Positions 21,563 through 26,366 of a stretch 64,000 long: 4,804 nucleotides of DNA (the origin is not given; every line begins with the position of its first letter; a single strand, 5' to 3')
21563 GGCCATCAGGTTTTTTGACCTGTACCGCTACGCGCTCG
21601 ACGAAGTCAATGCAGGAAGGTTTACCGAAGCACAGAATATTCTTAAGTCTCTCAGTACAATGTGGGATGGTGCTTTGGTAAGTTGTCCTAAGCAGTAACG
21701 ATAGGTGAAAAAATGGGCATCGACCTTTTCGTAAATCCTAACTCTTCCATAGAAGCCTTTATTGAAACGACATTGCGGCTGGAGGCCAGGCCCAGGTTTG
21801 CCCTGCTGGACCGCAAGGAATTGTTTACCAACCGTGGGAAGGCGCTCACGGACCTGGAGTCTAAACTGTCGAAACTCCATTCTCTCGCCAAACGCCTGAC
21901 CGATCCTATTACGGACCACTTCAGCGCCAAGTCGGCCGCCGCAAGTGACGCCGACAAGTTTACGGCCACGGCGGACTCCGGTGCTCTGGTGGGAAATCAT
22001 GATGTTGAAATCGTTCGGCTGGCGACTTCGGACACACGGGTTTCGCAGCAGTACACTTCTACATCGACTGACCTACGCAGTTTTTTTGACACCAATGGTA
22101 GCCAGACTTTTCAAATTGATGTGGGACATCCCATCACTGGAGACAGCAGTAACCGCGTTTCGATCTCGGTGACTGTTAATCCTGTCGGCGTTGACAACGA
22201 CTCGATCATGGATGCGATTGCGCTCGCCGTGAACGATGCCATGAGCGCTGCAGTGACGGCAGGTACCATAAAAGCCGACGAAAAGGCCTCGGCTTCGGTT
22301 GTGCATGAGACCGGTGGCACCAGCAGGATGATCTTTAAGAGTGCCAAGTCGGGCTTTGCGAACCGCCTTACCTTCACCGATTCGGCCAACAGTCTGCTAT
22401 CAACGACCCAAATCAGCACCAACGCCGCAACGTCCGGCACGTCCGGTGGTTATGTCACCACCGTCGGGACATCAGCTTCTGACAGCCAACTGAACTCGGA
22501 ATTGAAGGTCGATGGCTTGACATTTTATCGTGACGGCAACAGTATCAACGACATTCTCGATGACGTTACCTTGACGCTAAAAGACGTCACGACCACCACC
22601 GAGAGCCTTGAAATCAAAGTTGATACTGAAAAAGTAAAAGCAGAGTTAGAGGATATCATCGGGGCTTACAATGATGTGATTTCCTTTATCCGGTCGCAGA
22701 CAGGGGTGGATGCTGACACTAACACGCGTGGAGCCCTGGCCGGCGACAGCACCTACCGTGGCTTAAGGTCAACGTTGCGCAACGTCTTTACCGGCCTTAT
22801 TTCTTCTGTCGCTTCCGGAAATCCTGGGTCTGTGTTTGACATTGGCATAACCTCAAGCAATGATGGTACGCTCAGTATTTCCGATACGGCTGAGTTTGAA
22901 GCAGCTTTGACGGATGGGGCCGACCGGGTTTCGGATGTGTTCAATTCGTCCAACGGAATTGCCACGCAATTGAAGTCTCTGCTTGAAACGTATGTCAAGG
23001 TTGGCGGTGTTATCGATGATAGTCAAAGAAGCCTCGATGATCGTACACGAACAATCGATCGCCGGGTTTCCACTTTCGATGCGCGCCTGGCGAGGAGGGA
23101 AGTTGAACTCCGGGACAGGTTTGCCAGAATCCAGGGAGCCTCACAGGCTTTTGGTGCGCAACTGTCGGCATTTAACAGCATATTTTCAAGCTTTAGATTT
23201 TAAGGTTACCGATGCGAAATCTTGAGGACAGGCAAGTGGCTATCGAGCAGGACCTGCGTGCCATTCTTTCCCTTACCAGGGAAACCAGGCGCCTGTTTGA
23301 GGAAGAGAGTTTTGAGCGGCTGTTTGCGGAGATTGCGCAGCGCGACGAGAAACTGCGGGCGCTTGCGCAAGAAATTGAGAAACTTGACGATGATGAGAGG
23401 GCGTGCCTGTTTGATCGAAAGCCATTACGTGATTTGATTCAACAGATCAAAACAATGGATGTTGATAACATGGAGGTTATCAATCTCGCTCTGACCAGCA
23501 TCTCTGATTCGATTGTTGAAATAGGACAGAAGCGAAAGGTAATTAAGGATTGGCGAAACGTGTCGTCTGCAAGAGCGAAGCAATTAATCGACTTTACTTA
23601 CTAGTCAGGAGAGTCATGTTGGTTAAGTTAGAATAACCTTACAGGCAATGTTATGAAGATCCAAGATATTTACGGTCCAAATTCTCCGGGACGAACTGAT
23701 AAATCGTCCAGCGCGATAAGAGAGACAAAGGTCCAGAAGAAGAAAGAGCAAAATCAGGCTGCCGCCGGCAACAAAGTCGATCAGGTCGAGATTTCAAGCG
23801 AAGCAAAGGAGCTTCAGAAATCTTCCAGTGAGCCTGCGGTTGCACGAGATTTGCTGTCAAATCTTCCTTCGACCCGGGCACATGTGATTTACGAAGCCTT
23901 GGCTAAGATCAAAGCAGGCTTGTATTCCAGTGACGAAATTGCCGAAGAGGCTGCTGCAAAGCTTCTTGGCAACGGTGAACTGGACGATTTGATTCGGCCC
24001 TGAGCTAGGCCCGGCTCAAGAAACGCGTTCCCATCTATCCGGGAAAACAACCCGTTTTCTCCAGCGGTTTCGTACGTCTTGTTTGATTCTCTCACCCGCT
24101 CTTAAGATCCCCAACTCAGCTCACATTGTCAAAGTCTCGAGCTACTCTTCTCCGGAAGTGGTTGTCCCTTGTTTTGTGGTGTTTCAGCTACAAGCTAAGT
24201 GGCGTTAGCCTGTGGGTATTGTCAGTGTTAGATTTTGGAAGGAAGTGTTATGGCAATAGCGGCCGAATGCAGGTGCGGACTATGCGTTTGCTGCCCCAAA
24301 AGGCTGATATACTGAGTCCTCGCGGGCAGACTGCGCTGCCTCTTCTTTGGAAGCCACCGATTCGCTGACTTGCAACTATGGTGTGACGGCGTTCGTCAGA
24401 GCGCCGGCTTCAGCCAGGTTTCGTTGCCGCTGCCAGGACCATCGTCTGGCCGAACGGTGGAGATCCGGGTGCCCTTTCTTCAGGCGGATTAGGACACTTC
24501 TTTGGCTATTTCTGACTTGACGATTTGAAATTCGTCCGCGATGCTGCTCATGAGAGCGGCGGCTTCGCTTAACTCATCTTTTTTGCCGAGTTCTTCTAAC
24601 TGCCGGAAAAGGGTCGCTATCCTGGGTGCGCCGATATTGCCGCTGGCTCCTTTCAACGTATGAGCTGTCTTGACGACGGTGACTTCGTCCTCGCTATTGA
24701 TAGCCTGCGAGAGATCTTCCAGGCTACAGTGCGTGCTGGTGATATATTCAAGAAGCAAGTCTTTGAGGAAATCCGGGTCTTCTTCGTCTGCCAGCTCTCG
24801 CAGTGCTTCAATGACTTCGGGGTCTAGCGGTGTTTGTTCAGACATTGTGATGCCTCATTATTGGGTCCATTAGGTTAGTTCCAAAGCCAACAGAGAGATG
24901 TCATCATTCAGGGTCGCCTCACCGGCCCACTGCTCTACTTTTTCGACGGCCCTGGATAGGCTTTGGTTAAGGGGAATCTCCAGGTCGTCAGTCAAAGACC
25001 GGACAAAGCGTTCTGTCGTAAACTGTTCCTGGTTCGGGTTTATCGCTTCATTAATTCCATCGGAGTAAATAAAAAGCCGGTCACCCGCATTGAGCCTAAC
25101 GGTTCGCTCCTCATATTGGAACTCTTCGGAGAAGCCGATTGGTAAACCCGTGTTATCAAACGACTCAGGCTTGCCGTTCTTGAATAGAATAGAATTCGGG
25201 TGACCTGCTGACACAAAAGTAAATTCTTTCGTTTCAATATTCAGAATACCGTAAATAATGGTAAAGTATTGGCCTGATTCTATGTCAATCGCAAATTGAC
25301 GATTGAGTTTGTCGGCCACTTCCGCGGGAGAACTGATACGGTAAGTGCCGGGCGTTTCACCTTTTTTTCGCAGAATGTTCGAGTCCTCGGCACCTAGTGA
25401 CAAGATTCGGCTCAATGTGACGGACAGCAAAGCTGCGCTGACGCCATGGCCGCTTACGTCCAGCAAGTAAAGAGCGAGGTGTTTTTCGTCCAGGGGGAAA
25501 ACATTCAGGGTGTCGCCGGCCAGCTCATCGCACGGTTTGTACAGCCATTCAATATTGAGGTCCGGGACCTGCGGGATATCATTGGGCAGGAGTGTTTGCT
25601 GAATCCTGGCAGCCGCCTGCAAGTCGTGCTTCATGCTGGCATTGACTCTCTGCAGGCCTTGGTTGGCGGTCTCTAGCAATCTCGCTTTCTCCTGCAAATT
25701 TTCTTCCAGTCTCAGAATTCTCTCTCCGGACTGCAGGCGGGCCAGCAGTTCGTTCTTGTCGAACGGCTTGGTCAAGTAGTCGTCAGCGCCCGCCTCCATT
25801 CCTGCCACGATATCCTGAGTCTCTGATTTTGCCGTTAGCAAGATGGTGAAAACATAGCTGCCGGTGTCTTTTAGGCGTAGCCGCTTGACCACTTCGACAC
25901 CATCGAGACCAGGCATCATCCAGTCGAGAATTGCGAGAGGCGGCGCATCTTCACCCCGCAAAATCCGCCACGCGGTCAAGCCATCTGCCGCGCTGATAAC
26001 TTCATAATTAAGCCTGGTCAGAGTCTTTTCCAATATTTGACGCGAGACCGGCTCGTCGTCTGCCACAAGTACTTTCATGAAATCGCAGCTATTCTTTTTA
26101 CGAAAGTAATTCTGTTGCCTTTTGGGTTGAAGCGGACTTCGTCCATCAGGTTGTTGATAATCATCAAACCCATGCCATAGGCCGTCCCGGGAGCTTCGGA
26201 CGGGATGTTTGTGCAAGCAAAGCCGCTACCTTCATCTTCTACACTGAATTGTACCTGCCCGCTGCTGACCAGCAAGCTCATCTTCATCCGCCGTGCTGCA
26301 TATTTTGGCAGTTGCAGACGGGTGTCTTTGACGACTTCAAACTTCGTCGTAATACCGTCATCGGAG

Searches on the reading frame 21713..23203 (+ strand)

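Call 6: search_protein_families(library=pfam, proteins=[window:21713-23203:+], max_evalue=0.01)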
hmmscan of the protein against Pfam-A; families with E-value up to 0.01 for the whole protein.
window:21713-23203:+ (496 aa): 4 families
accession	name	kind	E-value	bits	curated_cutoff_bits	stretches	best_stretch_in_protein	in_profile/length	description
PF07195.17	FliD_C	-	3.8e-45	154.6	25.4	1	261-476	3-230/236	Flagellar hook-associated protein 2 C-terminus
PF02465.23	FliD_N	-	3.8e-13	50.3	24.8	1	13-107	5-97/97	Flagellar hook-associated protein 2 N-terminus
PF09046.15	AvrPtoB-E3_ubiq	-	0.0032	18.2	25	1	41-149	7-115/126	AvrPtoB E3 ubiquitin ligase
PF24624.1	Int_N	-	0.0056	17.8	27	0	38-87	13-62/100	Phage integrase, N-terminal domain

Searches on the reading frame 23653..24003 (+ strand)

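Call 50: search_protein_families(library=pfam, proteins=[window:23653-24003:+], max_evalue=0.001)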
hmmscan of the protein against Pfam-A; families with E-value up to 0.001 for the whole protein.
window:23653-24003:+ (116 aa): 1 family
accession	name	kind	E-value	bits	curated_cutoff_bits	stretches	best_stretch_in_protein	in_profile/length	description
PF04316.19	FlgM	-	0.00037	21.1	25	1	43-104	1-53/55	Anti-sigma-28 factor, FlgM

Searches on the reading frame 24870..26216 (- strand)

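Call 6: search_protein_families(library=pfam, proteins=[window:24870-26216:-], max_evalue=0.01)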
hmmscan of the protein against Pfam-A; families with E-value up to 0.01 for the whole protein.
window:24870-26216:- (448 aa): 2 families
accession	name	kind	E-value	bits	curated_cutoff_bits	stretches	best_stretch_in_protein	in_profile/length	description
PF07228.17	SpoIIE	-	6.2e-42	144.2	25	1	243-447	1-191/192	Stage II sporulation protein E (SpoIIE)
PF00072.30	Response_reg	-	5.3e-27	94.6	30.2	1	49-161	1-110/111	Response regulator receiver domain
